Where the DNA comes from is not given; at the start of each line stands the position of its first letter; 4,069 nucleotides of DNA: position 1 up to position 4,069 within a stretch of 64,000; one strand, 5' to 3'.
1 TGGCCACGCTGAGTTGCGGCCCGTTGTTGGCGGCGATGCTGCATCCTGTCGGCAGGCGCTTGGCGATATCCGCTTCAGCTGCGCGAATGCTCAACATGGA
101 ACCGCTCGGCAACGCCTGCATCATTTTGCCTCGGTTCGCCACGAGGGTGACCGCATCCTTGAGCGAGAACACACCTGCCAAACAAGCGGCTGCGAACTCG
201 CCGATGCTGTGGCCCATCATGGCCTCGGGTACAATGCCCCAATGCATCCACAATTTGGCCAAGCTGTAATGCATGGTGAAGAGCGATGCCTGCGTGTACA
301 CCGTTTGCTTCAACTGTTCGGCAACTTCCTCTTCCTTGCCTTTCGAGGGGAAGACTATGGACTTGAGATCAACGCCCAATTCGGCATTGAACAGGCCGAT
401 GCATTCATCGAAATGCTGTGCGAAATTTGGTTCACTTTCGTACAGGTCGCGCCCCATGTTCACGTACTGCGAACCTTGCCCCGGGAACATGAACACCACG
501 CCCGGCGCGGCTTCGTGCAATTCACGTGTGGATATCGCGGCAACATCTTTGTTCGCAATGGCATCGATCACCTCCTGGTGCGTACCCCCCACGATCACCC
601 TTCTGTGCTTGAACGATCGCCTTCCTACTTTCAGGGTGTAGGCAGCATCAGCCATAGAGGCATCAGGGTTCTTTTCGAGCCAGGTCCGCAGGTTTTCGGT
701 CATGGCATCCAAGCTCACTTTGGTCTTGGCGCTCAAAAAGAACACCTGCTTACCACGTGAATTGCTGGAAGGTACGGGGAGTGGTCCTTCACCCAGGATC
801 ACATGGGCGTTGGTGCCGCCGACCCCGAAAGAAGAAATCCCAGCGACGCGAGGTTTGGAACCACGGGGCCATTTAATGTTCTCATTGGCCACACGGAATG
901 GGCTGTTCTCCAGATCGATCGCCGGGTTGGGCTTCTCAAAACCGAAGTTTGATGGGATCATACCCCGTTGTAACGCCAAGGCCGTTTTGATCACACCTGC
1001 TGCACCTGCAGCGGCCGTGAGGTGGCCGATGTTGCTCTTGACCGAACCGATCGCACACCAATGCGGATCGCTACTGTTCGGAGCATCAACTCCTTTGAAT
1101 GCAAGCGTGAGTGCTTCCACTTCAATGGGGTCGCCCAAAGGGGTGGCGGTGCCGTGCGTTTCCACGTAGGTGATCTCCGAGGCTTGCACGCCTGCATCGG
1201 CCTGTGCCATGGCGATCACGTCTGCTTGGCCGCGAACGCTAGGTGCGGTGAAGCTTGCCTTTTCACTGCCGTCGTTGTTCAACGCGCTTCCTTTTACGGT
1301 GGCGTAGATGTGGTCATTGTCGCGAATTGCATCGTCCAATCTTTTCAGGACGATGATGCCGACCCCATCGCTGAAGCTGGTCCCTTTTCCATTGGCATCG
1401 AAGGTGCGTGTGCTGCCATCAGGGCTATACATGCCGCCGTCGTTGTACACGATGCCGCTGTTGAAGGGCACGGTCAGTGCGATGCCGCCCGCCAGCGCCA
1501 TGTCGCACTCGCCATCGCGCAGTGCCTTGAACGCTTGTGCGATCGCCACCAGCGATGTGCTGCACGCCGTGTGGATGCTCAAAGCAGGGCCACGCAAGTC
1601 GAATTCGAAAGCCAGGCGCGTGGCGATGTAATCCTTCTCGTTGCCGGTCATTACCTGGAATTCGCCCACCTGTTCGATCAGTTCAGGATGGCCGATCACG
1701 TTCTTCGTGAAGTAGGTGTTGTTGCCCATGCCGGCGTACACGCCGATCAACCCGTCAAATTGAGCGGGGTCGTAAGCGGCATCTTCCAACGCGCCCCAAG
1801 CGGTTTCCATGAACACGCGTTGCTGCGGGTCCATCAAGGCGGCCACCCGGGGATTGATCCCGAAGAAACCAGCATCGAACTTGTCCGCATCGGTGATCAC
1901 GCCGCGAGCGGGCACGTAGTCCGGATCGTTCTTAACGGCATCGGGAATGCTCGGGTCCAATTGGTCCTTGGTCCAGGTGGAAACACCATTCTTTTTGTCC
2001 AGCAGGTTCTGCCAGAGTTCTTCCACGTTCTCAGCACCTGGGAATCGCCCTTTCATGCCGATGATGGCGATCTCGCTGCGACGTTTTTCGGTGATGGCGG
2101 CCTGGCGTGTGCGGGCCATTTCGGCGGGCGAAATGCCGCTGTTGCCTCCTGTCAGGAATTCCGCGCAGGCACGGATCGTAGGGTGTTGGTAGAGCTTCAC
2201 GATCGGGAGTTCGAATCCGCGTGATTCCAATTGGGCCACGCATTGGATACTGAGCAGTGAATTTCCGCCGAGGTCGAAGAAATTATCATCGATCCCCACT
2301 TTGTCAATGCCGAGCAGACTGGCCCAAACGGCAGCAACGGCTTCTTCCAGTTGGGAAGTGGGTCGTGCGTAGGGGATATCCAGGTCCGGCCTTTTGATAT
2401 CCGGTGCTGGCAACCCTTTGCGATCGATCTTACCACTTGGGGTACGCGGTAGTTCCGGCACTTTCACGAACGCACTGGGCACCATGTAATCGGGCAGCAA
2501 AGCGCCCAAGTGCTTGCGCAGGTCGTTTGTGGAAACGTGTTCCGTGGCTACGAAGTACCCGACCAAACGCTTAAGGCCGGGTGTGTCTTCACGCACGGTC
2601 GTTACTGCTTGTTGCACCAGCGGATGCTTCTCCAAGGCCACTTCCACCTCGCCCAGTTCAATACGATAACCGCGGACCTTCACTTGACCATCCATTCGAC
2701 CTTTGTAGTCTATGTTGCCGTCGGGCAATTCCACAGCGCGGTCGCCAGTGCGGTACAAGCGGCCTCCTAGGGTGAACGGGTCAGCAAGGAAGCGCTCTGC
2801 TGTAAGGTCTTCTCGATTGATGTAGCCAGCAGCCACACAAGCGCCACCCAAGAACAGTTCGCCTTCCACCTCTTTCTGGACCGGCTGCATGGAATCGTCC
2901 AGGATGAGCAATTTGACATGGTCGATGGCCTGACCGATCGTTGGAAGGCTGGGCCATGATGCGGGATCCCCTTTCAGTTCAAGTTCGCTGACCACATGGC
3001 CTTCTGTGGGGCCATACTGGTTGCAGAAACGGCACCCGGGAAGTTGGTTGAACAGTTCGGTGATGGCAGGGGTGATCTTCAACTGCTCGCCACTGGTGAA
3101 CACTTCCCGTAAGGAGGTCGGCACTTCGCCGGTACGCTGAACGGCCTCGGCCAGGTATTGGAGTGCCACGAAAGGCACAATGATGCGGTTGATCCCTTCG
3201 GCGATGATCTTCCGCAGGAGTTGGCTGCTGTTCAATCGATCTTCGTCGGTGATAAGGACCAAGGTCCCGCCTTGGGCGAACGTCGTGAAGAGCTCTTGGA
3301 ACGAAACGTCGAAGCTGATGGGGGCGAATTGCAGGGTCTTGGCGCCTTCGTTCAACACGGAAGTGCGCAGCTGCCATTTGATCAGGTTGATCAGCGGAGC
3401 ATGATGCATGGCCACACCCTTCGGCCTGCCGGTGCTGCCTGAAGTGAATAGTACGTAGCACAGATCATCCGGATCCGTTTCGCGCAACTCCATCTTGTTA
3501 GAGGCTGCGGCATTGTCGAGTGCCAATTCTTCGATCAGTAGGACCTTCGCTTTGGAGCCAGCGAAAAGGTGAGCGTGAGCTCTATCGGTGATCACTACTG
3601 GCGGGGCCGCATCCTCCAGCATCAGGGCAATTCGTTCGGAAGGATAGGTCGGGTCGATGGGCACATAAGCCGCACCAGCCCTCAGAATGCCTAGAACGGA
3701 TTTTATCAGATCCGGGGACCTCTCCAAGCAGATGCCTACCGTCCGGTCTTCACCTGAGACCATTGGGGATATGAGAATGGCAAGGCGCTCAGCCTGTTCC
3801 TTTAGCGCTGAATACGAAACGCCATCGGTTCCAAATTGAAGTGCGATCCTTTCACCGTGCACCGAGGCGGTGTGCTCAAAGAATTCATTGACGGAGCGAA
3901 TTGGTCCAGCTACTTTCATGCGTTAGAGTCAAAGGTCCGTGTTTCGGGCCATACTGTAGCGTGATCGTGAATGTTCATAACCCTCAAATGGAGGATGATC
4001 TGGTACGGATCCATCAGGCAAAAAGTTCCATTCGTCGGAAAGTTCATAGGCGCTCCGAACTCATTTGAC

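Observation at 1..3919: Hybrid NRPS-PKS megasynthase start (A-PCP-KS-AT) divergently transcribed from the giant T9SS cargo gene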

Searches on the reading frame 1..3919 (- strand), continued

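Call 38: search_protein_families(library=pfam, proteins=[L034:17379-19019:+, L035:16771-18189:+, L035:18191-19111:+, L064:16665-22310:+, L064:22316-25492:+, L051:20657-21367:+, L051:21409-22134:+, L028:11380-12840:+, L028:12856-13629:+, L034:8852-9577:+], max_evalue=0.0001)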
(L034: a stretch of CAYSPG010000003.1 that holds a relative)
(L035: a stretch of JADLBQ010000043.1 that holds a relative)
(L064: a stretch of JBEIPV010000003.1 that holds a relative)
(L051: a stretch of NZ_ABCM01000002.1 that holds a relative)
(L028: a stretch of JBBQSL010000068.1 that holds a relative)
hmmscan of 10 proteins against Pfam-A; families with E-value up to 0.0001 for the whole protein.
L034:17379-19019:+ (546 aa): 1 family
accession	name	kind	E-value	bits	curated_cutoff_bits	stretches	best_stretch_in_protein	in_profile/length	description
PF18962.6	Por_Secre_tail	-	2.8e-09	37.6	27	1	480-544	1-74/75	Secretion system C-terminal sorting domain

L035:16771-18189:+ (472 aa): 4 families
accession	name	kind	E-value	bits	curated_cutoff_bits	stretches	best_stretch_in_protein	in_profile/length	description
PF02878.22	PGM_PMM_I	-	6.8e-39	133.1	22.5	1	4-136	2-134/138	Phosphoglucomutase/phosphomannomutase, alpha/beta/alpha domain I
PF02880.22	PGM_PMM_III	-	8.2e-25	87.6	20.7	1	264-376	1-113/115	Phosphoglucomutase/phosphomannomutase, alpha/beta/alpha domain III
PF02879.22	PGM_PMM_II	-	3e-19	69.9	29.3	1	163-260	2-103/103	Phosphoglucomutase/phosphomannomutase, alpha/beta/alpha domain II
PF00408.26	PGM_PMM_IV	-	1.1e-10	41.8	23.1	1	412-457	17-58/68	Phosphoglucomutase/phosphomannomutase, C-terminal domain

L035:18191-19111:+ (306 aa): 1 family
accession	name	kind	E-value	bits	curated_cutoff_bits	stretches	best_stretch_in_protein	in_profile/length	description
PF10043.14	DUF2279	-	1.9e-10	41.8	28.6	1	73-154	6-87/91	Predicted periplasmic lipoprotein (DUF2279)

L064:16665-22310:+ (1881 aa): 4 families
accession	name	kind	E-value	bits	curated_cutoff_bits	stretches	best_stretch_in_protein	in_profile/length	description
PF00668.25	Condensation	-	4.2e-174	580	30.6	2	571-1011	6-455/456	Condensation domain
PF00501.34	AMP-binding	-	2.1e-78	264.2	29.9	1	1032-1373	1-384/384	AMP-binding enzyme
PF00550.31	PP-binding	-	1.2e-25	89.9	20.8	2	484-546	1-65/67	Phosphopantetheine attachment site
PF00975.26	Thioesterase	-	1.1e-24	88.4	26.4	1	1649-1787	2-143/226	Thioesterase domain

L064:22316-25492:+ (1058 aa): 2 families
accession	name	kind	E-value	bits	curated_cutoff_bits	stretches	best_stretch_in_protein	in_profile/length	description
PF13320.12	GH123_cat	-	1.4e-05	25.1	23.1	1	933-996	256-324/324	Glycoside hydrolase 123, catalytic domain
PF22680.2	Glyco_hydro_123_N_2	-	9.1e-05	22.8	27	0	577-695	16-141/142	Glycoside hydrolase 123 N-terminal domain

L051:20657-21367:+ (236 aa): 2 families
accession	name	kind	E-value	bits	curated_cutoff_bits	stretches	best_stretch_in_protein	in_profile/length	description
PF01648.25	ACPS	-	2.3e-15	57.1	25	1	130-211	2-92/111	4'-phosphopantetheinyl transferase superfamily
PF22624.1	AASDHPPT_N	-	6.7e-06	26.7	27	1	49-125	13-97/100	4'-phosphopantetheinyl transferase, N-terminal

L051:21409-22134:+ (241 aa): 1 family
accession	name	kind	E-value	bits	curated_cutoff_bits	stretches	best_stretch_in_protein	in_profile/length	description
PF05711.17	TylF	-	1.3e-12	48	23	1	54-108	74-130/264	Macrocin-O-methyltransferase (TylF)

L028:11380-12840:+ (486 aa): 6 families
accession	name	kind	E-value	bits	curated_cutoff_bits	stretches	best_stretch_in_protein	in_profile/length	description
PF08459.17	UvrC_RNaseH_dom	-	3.2e-49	167.2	22.3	1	270-417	2-159/159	UvrC RNAse H endonuclease domain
PF14520.12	HHH_5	-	1.1e-09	39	27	1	432-483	3-55/57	Helix-hairpin-helix domain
PF12826.13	HHH_2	-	2.1e-08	34.6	27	1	436-481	8-53/64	Helix-hairpin-helix motif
PF01541.30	GIY-YIG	-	2.3e-06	28.2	22.6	1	18-96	2-78/78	GIY-YIG catalytic domain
PF00633.29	HHH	-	4.1e-06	26.8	24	1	453-480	1-28/30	Helix-hairpin-helix motif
PF02151.25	UVR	-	8.8e-06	25.7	21.5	1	209-237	2-30/36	UvrB/uvrC motif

L028:12856-13629:+ (257 aa): 0 families

L034:8852-9577:+ (241 aa): 1 family
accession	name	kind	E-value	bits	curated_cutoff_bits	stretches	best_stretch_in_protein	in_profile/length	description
PF02698.23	DUF218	-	1.3e-13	51.4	27.6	1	61-190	1-119/133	DUF218 domain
